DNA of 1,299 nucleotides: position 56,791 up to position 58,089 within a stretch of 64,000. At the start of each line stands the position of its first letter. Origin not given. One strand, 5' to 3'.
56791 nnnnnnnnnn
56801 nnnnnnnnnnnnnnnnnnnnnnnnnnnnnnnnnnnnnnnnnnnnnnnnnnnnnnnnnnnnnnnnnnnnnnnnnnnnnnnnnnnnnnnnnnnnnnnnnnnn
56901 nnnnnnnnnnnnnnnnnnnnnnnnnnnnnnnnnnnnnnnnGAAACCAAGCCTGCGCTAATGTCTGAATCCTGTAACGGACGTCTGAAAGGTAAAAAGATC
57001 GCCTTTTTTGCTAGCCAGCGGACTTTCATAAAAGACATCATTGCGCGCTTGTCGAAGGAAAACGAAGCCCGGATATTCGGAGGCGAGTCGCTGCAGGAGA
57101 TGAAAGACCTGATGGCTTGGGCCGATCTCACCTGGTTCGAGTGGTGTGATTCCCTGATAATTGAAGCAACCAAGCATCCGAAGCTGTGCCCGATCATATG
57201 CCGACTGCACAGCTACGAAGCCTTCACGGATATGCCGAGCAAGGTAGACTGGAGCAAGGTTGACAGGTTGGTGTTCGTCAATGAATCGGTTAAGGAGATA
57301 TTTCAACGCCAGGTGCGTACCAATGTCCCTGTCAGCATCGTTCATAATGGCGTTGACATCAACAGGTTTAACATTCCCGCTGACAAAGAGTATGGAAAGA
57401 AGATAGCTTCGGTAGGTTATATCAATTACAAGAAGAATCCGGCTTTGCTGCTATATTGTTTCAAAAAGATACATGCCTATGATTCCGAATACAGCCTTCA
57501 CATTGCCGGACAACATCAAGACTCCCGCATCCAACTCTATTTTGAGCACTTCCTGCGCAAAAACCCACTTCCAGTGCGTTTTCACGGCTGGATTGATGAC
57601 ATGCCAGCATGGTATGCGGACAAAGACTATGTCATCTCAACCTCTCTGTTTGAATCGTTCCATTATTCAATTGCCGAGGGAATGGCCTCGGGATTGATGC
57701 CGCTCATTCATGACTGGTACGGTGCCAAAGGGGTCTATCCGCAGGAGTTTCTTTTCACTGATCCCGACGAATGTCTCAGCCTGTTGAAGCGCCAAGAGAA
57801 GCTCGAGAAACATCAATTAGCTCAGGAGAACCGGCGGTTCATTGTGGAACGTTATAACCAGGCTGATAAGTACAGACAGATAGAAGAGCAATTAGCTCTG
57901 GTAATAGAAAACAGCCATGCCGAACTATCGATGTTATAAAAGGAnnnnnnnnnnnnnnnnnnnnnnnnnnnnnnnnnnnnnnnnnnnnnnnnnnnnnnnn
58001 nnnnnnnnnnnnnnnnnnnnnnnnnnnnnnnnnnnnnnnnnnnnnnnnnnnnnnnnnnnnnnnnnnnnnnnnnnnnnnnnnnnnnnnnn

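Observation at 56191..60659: Two TPR-glycosyltransferase fusions (GT-B/GT4-like and GT2) wedged between fliW and fliC: candidate flagellin glycosylation pair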

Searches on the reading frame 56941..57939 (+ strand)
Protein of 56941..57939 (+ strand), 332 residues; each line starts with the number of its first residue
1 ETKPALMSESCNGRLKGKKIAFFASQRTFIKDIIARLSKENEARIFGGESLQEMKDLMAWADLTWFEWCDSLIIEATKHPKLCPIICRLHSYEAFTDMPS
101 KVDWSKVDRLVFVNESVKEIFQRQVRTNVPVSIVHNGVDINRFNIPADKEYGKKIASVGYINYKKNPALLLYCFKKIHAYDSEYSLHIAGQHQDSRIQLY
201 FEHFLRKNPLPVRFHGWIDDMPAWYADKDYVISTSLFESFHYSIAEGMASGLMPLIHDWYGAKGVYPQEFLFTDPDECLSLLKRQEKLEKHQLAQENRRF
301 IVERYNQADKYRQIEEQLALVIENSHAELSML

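Call 12: search_solved_structures(query=window:56941-57939:+, max_evalue=1, show_alignments=2)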
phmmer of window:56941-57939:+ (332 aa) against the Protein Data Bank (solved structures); distinct sequences matched with E-value up to 1: 0.

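Call 64: search_protein_representatives(protein=window:56980-57936:+)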
Query: 319 residues. Proteins with E-value up to 0.001 (for the whole library): 3491; up to 1e-10: 2029; up to 1e-30: 675. The best 150 are listed.
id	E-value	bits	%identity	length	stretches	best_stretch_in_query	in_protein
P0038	5.4e-139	479.3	66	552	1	2-306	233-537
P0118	1.0e-134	465.2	64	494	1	1-307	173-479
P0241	4.2e-128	443.5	59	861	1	5-305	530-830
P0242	4.3e-125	433.6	58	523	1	2-317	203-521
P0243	5.7e-125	433.2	58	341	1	2-311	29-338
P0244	2.2e-121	421.4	58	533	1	2-305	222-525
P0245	5.2e-117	407.0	56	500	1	2-310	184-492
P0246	2.0e-116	405.2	55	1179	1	3-313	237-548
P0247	1.1e-115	402.7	56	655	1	3-308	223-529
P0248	3.9e-115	400.9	54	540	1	2-315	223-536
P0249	2.2e-114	398.4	56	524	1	5-305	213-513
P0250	1.1e-113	396.2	55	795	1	3-306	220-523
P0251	2.1e-112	391.9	58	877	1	6-301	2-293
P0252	2.0e-111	388.7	55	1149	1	4-297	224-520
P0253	5.2e-110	384.1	55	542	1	4-293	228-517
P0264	3.4e-92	325.5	46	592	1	6-305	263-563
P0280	2.8e-73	263.4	42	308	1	5-294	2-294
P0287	2.1e-69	250.7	39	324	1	5-304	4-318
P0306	3.6e-63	230.2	41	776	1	5-305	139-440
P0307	5.8e-63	229.5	35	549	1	5-301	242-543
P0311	3.4e-62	226.9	42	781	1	5-306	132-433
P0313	1.9e-61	224.5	38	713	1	5-304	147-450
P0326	3.0e-60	220.6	40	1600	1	5-298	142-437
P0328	4.8e-60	219.9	35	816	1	23-302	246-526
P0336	1.7e-59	218.1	41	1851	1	3-273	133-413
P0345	1.9e-58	214.6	38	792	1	5-302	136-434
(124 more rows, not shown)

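Call 65: list_cluster_members(proteins=[P0264, P0280, P0287, P0306, P0311, P0313, P0326, P0336, P0345, P0307])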
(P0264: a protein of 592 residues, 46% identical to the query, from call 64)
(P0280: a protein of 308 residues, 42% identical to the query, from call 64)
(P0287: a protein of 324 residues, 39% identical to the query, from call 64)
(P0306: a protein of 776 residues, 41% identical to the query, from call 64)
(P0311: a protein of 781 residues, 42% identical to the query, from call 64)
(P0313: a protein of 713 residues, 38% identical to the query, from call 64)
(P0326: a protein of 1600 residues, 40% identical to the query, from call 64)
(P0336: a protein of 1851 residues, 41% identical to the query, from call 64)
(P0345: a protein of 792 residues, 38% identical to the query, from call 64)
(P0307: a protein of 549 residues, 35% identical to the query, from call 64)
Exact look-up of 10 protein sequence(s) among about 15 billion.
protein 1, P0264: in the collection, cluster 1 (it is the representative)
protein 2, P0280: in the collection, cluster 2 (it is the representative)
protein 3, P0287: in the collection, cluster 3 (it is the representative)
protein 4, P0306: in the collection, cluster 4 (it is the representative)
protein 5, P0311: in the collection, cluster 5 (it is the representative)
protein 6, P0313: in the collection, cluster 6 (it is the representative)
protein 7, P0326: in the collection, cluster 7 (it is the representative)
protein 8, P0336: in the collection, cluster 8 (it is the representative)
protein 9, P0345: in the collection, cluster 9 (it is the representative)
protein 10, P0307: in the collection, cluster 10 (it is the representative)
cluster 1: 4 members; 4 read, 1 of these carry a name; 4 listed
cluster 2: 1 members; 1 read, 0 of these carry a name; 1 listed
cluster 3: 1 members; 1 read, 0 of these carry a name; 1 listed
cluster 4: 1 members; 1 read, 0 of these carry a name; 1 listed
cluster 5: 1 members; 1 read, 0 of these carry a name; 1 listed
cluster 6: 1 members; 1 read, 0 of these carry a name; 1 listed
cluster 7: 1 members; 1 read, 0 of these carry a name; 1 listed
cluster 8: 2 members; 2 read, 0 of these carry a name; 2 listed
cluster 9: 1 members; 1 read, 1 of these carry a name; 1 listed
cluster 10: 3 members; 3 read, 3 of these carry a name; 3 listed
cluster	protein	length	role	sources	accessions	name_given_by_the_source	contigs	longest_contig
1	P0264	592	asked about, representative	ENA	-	-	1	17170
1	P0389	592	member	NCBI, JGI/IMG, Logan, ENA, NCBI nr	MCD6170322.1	MAG: tetratricopeptide repeat protein [Candidatus Latescibacteria bacterium] | tetratricopeptide repeat protein [Candidatus Latescibacterota bacterium]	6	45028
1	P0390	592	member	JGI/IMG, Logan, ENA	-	-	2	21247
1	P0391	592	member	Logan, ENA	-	-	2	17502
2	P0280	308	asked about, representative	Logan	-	-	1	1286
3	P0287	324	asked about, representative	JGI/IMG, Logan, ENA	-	-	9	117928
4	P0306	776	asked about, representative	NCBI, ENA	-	-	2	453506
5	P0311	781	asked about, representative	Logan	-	-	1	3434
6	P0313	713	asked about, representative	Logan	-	-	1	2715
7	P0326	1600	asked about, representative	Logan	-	-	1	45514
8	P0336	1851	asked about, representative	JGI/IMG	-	-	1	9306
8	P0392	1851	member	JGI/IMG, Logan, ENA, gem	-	-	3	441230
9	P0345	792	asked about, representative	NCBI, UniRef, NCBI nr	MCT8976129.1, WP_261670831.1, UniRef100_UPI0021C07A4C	glycosyltransferase [Clostridium sp. CX1] | glycosyltransferase n=1 Tax=Clostridium sp. CX1 TaxID=2978346 RepID=UPI0021C07A4C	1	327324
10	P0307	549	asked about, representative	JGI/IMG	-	glycosyltransferase involved in cell wall biosynthesis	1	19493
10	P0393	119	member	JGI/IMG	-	glycosyltransferase involved in cell wall biosynthesis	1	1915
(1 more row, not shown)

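Call 66: search_protein_families(library=pfam, proteins=[P0264, P0280, P0287, P0306, P0311, P0313, P0326, P0345, P0307, P0328], max_evalue=0.0001)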
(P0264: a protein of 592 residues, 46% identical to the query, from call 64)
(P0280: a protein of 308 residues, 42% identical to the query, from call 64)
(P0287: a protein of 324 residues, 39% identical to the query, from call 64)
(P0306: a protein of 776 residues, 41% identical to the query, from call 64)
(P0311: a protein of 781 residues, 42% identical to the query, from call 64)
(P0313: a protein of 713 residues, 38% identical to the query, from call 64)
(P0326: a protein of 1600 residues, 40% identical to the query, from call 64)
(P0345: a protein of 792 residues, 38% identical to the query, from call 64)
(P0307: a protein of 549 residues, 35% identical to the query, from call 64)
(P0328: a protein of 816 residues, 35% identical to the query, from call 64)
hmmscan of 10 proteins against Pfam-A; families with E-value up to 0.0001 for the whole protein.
P0264 (592 aa): 16 families
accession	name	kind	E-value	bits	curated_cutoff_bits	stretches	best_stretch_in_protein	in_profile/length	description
PF07719.23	TPR_2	-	4.4e-29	98.6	27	3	62-93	1-32/34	Tetratricopeptide repeat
PF00515.34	TPR_1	-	3.7e-28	96.6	27.8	3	197-227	2-32/34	Tetratricopeptide repeat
PF13414.12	TPR_11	-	2.2e-24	85.3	26.8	2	69-108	1-40/42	TPR repeat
PF13431.12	TPR_17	-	2.8e-24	83.7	24.4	1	152-183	1-32/34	Tetratricopeptide repeat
PF13181.12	TPR_8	-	3e-21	74.1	25.7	0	97-128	2-33/34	Tetratricopeptide repeat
PF14559.12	TPR_19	-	6.7e-20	71.6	25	1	110-152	5-47/68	Tetratricopeptide repeat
PF13432.12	TPR_16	-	3.9e-17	62.8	32.7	0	52-93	21-62/65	Tetratricopeptide repeat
PF13424.12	TPR_12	-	7.5e-16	58.5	30.1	2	62-122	3-71/77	Tetratricopeptide repeat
PF13428.12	TPR_14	-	1.2e-14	53.8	23.5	0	64-103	3-42/44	Tetratricopeptide repeat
PF13176.12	TPR_7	-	9.3e-14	50.7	27.9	0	98-123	1-26/36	Tetratricopeptide repeat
PF13174.12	TPR_6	-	4.4e-12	46.3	26.3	0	97-123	1-27/33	Tetratricopeptide repeat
PF13692.12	Glyco_trans_1_4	-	5.2e-10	40.2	27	1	398-522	2-128/142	Glycosyl transferases group 1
PF00534.26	Glycos_transf_1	-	8.1e-09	35.7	26.4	1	397-510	15-130/172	Glycosyl transferases group 1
PF12895.13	ANAPC3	-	1.2e-08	35.6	27.2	0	52-121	12-81/82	Anaphase-promoting complex, cyclosome, subunit 3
PF13374.12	TPR_10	-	7.6e-07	29.4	27.5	0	101-123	7-29/42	Tetratricopeptide repeat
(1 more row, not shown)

P0280 (308 aa): 1 family
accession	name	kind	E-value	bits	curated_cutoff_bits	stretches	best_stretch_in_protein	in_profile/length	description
PF13692.12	Glyco_trans_1_4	-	1.8e-06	28.7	27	1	141-244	2-105/142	Glycosyl transferases group 1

P0287 (324 aa): 3 families
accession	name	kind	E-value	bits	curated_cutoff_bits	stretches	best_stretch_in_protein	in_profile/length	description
PF13692.12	Glyco_trans_1_4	-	1.4e-09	38.7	27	1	151-263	2-115/142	Glycosyl transferases group 1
PF00534.26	Glycos_transf_1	-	5.4e-09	36.2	26.4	1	144-297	9-164/172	Glycosyl transferases group 1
PF13524.12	Glyco_trans_1_2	-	2.2e-05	24.8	25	1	174-315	8-142/144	Glycosyl transferase-like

P0306 (776 aa): 12 families
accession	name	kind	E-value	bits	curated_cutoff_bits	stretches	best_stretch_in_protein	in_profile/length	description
PF00534.26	Glycos_transf_1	-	1.9e-12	47.5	26.4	1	272-392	10-130/172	Glycosyl transferases group 1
PF13649.12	Methyltransf_25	-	6.2e-10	40.1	27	1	509-602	1-97/97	Methyltransferase domain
PF13692.12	Glyco_trans_1_4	-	6.4e-10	39.9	27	1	279-385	3-107/142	Glycosyl transferases group 1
PF08241.18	Methyltransf_11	-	1e-08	36.1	21.2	1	510-605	1-94/95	Methyltransferase domain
PF13489.12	Methyltransf_23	-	7.4e-08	32.7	27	1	503-605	20-115/164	Methyltransferase domain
PF08242.18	Methyltransf_12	-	2.6e-07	31.7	30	1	510-603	1-97/98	Methyltransferase domain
PF13847.12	Methyltransf_31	-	2.9e-07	30.7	27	1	505-606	3-109/145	Methyltransferase domain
PF07719.23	TPR_2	-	3.2e-06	27.3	27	0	81-106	2-27/34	Tetratricopeptide repeat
PF14559.12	TPR_19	-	6.7e-06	26.8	25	1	23-75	2-54/68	Tetratricopeptide repeat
PF13431.12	TPR_17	-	4.9e-05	23.7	24.4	0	71-99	4-32/34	Tetratricopeptide repeat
PF00515.34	TPR_1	-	5.8e-05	23.2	27.8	0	81-106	2-27/34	Tetratricopeptide repeat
PF25063.1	ARM_TT21_C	-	9.1e-05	22.9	35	0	51-127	100-176/209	Tetratricopeptide repeat protein 21 C-terminal ARM domain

P0311 (781 aa): 6 families
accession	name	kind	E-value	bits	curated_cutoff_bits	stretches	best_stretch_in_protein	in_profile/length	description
PF00535.33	Glycos_transf_2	-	1.4e-23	84.1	23.3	1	450-572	2-123/168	Glycosyl transferase family 2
PF00534.26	Glycos_transf_1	-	1.1e-13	51.5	26.4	1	267-385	12-130/172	Glycosyl transferases group 1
PF13692.12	Glyco_trans_1_4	-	5.4e-12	46.6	27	1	271-381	2-110/142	Glycosyl transferases group 1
PF13641.12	Glyco_tranf_2_3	-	3.8e-05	24.2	27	1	448-552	3-111/230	Glycosyltransferase like family 2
PF10111.15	Glyco_tranf_2_2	-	6.3e-05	23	27.3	0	468-572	19-131/276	Glycosyltransferase like family 2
PF13414.12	TPR_11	-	7.7e-05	22.7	26.8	0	48-80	3-35/42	TPR repeat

P0313 (713 aa): 14 families
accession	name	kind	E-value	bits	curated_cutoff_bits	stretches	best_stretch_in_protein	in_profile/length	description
PF13692.12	Glyco_trans_1_4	-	4.4e-16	59.9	27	1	290-420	3-136/142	Glycosyl transferases group 1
PF00534.26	Glycos_transf_1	-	5.6e-15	55.7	26.4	1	282-403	9-130/172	Glycosyl transferases group 1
PF13414.12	TPR_11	-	7.6e-13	48.4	26.8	2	12-53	1-42/42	TPR repeat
PF13432.12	TPR_16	-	2.8e-12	47.3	32.7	2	10-72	2-64/65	Tetratricopeptide repeat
PF13489.12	Methyltransf_23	-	4.8e-12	46.4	27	1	521-678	22-162/164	Methyltransferase domain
PF14559.12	TPR_19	-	4e-10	40.3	25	1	19-63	5-49/68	Tetratricopeptide repeat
PF07719.23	TPR_2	-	9.2e-10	38.3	27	1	39-71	1-33/34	Tetratricopeptide repeat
PF00515.34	TPR_1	-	2.8e-09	36.9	27.8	1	40-70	2-32/34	Tetratricopeptide repeat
PF13371.12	TPR_9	-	4.6e-09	36.6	35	1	18-73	8-63/73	Tetratricopeptide repeat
PF13428.12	TPR_14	-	1.6e-08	34.8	23.5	0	44-80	6-42/44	Tetratricopeptide repeat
PF13431.12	TPR_17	-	7.3e-07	29.4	24.4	0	28-59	2-33/34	Tetratricopeptide repeat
PF13847.12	Methyltransf_31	-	4.7e-06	26.8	27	1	521-647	3-124/145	Methyltransferase domain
PF13181.12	TPR_8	-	5e-06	26.7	25.7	1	41-70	3-32/34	Tetratricopeptide repeat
PF08242.18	Methyltransf_12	-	5.1e-05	24.4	30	0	550-621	14-90/98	Methyltransferase domain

P0326 (1600 aa): 6 families
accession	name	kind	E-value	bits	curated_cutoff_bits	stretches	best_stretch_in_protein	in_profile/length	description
PF00535.33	Glycos_transf_2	-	1.5e-39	136.1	23.3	2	819-934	1-115/168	Glycosyl transferase family 2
PF13692.12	Glyco_trans_1_4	-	4.8e-16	59.7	27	1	283-392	3-110/142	Glycosyl transferases group 1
PF13641.12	Glyco_tranf_2_3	-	4.4e-13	50.2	27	1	816-928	1-116/230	Glycosyltransferase like family 2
PF00534.26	Glycos_transf_1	-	8.2e-13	48.7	26.4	1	282-394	16-128/172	Glycosyl transferases group 1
PF13439.12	Glyco_transf_4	-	1.4e-06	28.9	28.5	0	198-272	86-170/170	Glycosyltransferase Family 4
PF10111.15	Glyco_tranf_2_2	-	2.1e-05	24.6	27.3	0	520-593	30-104/276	Glycosyltransferase like family 2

P0345 (792 aa): 6 families
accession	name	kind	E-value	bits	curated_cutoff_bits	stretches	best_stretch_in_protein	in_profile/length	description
PF00535.33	Glycos_transf_2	-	3.4e-27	95.8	23.3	1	457-565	1-107/168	Glycosyl transferase family 2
PF00534.26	Glycos_transf_1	-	3.9e-12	46.5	26.4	1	274-391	15-132/172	Glycosyl transferases group 1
PF13692.12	Glyco_trans_1_4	-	8.3e-12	46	27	1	276-389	3-114/142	Glycosyl transferases group 1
PF14559.12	TPR_19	-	6.8e-08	33.2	25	0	16-51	32-67/68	Tetratricopeptide repeat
PF10111.15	Glyco_tranf_2_2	-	8.4e-07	29.2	27.3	1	456-589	2-138/276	Glycosyltransferase like family 2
PF13439.12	Glyco_transf_4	-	6e-05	23.6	28.5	0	224-264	129-169/170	Glycosyltransferase Family 4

P0307 (549 aa): 16 families
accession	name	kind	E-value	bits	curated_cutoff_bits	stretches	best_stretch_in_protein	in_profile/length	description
PF14559.12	TPR_19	-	9.6e-17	61.5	25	1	35-96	1-62/68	Tetratricopeptide repeat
PF13692.12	Glyco_trans_1_4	-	8e-13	49.3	27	1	380-487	2-107/142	Glycosyl transferases group 1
PF00534.26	Glycos_transf_1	-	3.6e-12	46.6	26.4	1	380-496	16-132/172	Glycosyl transferases group 1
PF23914.1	TPR_CcmH_CycH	-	2.2e-11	44.3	42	1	97-185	54-145/158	Cytochrome c-type biogenesis protein H TPR domain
PF13428.12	TPR_14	-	3.4e-10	40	23.5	0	95-133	3-41/44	Tetratricopeptide repeat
PF13432.12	TPR_16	-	1.3e-09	38.8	32.7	1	30-82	2-54/65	Tetratricopeptide repeat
PF07719.23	TPR_2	-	1e-06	28.8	27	0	94-125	2-33/34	Tetratricopeptide repeat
PF13181.12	TPR_8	-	1.2e-06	28.6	25.7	1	94-126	2-34/34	Tetratricopeptide repeat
PF13524.12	Glyco_trans_1_2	-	1.6e-06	28.6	25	1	437-542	27-141/144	Glycosyl transferase-like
PF13374.12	TPR_10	-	4.6e-06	26.9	27.5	0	96-122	5-31/42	Tetratricopeptide repeat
PF13414.12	TPR_11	-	6.5e-06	26.2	26.8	0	100-133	1-34/42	TPR repeat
PF12895.13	ANAPC3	-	7.2e-06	26.6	27.2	0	21-79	19-76/82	Anaphase-promoting complex, cyclosome, subunit 3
PF24575.1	TPR_Slam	-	2e-05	25.4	35.2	0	27-78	49-100/104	Surface lipoprotein assembly modifier, N-terminal TPR repeats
PF13431.12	TPR_17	-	6.5e-05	23.3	24.4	0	84-114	4-34/34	Tetratricopeptide repeat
PF13424.12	TPR_12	-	7.1e-05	23.4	30.1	1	60-124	4-76/77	Tetratricopeptide repeat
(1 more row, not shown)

P0328 (816 aa): 18 families
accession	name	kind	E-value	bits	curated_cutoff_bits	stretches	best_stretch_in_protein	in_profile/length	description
PF07719.23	TPR_2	-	3.4e-20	70.9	27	0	20-53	1-34/34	Tetratricopeptide repeat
PF00515.34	TPR_1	-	2.4e-19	68.7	27.8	0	89-121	2-34/34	Tetratricopeptide repeat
PF14559.12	TPR_19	-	3.4e-17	63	25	3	65-126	2-63/68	Tetratricopeptide repeat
PF13181.12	TPR_8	-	6.6e-17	60.6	25.7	0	89-121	2-34/34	Tetratricopeptide repeat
PF13424.12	TPR_12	-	2.7e-15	56.7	30.1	2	56-119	5-76/77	Tetratricopeptide repeat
PF13431.12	TPR_17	-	2.8e-15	55.7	24.4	0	76-108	1-33/34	Tetratricopeptide repeat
PF13371.12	TPR_9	-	2.5e-14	53.4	35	2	61-125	2-66/73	Tetratricopeptide repeat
PF13428.12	TPR_14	-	2.7e-12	46.5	23.5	0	20-58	1-39/44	Tetratricopeptide repeat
PF13432.12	TPR_16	-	6.1e-11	43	32.7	2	24-87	1-64/65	Tetratricopeptide repeat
PF23914.1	TPR_CcmH_CycH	-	1.2e-09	38.7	42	1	60-152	56-151/158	Cytochrome c-type biogenesis protein H TPR domain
PF13374.12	TPR_10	-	1.3e-08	35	27.5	0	89-117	3-31/42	Tetratricopeptide repeat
PF13174.12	TPR_6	-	7.3e-08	33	26.3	0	89-120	1-32/33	Tetratricopeptide repeat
PF13414.12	TPR_11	-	7.6e-08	32.4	26.8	0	69-98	9-38/42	TPR repeat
PF13176.12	TPR_7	-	8.1e-08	32.2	27.9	0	90-120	1-33/36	Tetratricopeptide repeat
PF00535.33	Glycos_transf_2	-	5.9e-07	30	23.3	1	564-687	1-128/168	Glycosyl transferase family 2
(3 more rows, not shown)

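Call 67: find_encoding_contigs(protein=P0345, flank=9000, max_places=1)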
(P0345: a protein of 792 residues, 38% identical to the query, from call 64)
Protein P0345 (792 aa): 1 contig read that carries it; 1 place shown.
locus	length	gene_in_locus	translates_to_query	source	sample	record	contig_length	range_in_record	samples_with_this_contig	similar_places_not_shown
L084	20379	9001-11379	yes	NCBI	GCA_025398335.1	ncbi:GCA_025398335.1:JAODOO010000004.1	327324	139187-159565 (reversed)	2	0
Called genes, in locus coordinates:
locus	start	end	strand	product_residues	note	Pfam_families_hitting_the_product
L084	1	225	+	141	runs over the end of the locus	PF02623:FliW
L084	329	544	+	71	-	PF02599:CsrA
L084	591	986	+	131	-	PF03646:FlaG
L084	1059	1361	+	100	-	-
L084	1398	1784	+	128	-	PF02561:FliS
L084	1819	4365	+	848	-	PF02465:FliD_N, PF07195:FliD_C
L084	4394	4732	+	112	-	PF05400:FliT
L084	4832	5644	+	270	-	PF00669:Flagellin_N, PF00700:Flagellin_C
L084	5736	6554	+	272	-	PF00669:Flagellin_N, PF00700:Flagellin_C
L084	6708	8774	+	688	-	PF00535:Glycos_transf_2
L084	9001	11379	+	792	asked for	PF14559:TPR_19 (faint), PF00534:Glycos_transf_1, PF13692:Glyco_trans_1_4, PF00535:Glycos_transf_2, PF10111:Glyco_tranf_2_2 (weak)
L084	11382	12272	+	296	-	PF01073:3Beta_HSD, PF01370:Epimerase, PF02719:Polysacc_synt_2, PF04321:RmlD_sub_bind, PF16363:GDP_Man_Dehyd, PF07993:NAD_binding_4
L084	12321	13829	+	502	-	PF02310:B12-binding, PF04055:Radical_SAM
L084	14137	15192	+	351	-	PF02350:Epimerase_2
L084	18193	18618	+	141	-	-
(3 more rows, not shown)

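Call 68: find_encoding_contigs(protein=P0389, flank=9000, max_places=1)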
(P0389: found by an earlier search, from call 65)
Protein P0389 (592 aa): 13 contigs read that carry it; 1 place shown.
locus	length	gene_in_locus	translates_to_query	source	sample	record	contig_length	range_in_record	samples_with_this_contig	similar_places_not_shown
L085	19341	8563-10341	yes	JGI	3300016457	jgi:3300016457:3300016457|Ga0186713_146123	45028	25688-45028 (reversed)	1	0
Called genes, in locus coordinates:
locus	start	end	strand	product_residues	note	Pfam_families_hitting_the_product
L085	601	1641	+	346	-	PF13439:Glyco_transf_4, PF00534:Glycos_transf_1, PF13692:Glyco_trans_1_4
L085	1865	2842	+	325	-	PF00501:AMP-binding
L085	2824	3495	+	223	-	PF00501:AMP-binding, PF13193:AMP-binding_C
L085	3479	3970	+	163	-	-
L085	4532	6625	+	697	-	PF06452:CBM9_1, PF19313:DUF5916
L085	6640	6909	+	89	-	PF00550:PP-binding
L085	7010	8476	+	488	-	PF00535:Glycos_transf_2, PF10111:Glyco_tranf_2_2, PF13641:Glyco_tranf_2_3, PF13632:Glyco_trans_2_3 (faint), PF02709:Glyco_transf_7C (weak)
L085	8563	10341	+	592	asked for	PF13432:TPR_16 (weak), PF12895:ANAPC3 (weak), PF00515:TPR_1 (weak), PF07719:TPR_2 (weak), PF13414:TPR_11 (weak), PF13424:TPR_12, PF00534:Glycos_transf_1, PF13692:Glyco_trans_1_4, +13 more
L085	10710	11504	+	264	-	PF01841:Transglut_core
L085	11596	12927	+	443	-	PF04055:Radical_SAM, PF13186:SPASM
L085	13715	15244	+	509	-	PF04055:Radical_SAM, PF13353:Fer4_12 (weak)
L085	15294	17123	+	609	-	PF00664:ABC_membrane, PF00005:ABC_tran, PF02463:SMC_N (faint)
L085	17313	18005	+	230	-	-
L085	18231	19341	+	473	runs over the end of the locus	PF12679:ABC2_membrane_2, PF10920:DUF2705, PF12730:ABC2_membrane_4 (weak), PF12698:ABC2_membrane_3 (weak), PF13346:ABC2_membrane_5 (weak), PF12040:DUF3526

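Call 69: find_encoding_contigs(protein=P0306, flank=9000, max_places=1)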
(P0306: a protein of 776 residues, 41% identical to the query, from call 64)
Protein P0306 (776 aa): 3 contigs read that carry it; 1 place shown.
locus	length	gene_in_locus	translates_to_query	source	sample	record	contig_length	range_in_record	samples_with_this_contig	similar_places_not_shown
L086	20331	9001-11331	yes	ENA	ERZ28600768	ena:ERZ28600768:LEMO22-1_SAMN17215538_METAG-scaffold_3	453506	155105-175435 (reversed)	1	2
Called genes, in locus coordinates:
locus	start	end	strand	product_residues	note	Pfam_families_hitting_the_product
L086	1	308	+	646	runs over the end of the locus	PF00535:Glycos_transf_2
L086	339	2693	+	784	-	PF00534:Glycos_transf_1 (weak), PF13692:Glyco_trans_1_4 (weak), PF01209:Ubie_methyltran (weak), PF13489:Methyltransf_23, PF08241:Methyltransf_11, PF08242:Methyltransf_12 (weak), PF13649:Methyltransf_25, PF13847:Methyltransf_31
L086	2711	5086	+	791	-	PF07719:TPR_2 (faint), PF00534:Glycos_transf_1, PF13692:Glyco_trans_1_4, PF00535:Glycos_transf_2, PF13641:Glyco_tranf_2_3 (weak)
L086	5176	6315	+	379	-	PF01041:DegT_DnrJ_EryC1, PF00155:Aminotran_1_2, PF00266:Aminotran_5 (weak), PF01212:Beta_elim_lyase, PF01053:Cys_Met_Meta_PP (weak)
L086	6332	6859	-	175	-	PF25084:LbH_EIF2B (faint), PF25087:GMPPB_C (faint), PF00132:Hexapep, PF14602:Hexapep_2 (weak)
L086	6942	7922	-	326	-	PF04321:RmlD_sub_bind, PF01073:3Beta_HSD, PF01370:Epimerase, PF02719:Polysacc_synt_2, PF07993:NAD_binding_4, PF16363:GDP_Man_Dehyd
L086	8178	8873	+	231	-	PF00551:Formyl_trans_N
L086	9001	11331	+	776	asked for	PF07719:TPR_2 (faint), PF00534:Glycos_transf_1, PF13692:Glyco_trans_1_4, PF13489:Methyltransf_23, PF08241:Methyltransf_11, PF08242:Methyltransf_12 (weak), PF13649:Methyltransf_25, PF13847:Methyltransf_31 (weak), +1 more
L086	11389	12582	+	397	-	PF00266:Aminotran_5 (weak), PF01041:DegT_DnrJ_EryC1, PF01053:Cys_Met_Meta_PP (weak)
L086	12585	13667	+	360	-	PF01408:GFO_IDH_MocA, PF22725:GFO_IDH_MocA_C3, PF02894:GFO_IDH_MocA_C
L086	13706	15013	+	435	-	PF03721:UDPG_MGDP_dh_N, PF03446:NAD_binding_2, PF00984:UDPG_MGDP_dh, PF03720:UDPG_MGDP_dh_C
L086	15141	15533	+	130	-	PF03646:FlaG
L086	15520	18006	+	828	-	PF02465:FliD_N, PF07195:FliD_C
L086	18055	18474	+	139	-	PF02561:FliS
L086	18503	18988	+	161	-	PF05130:FlgN, PF05400:FliT (faint)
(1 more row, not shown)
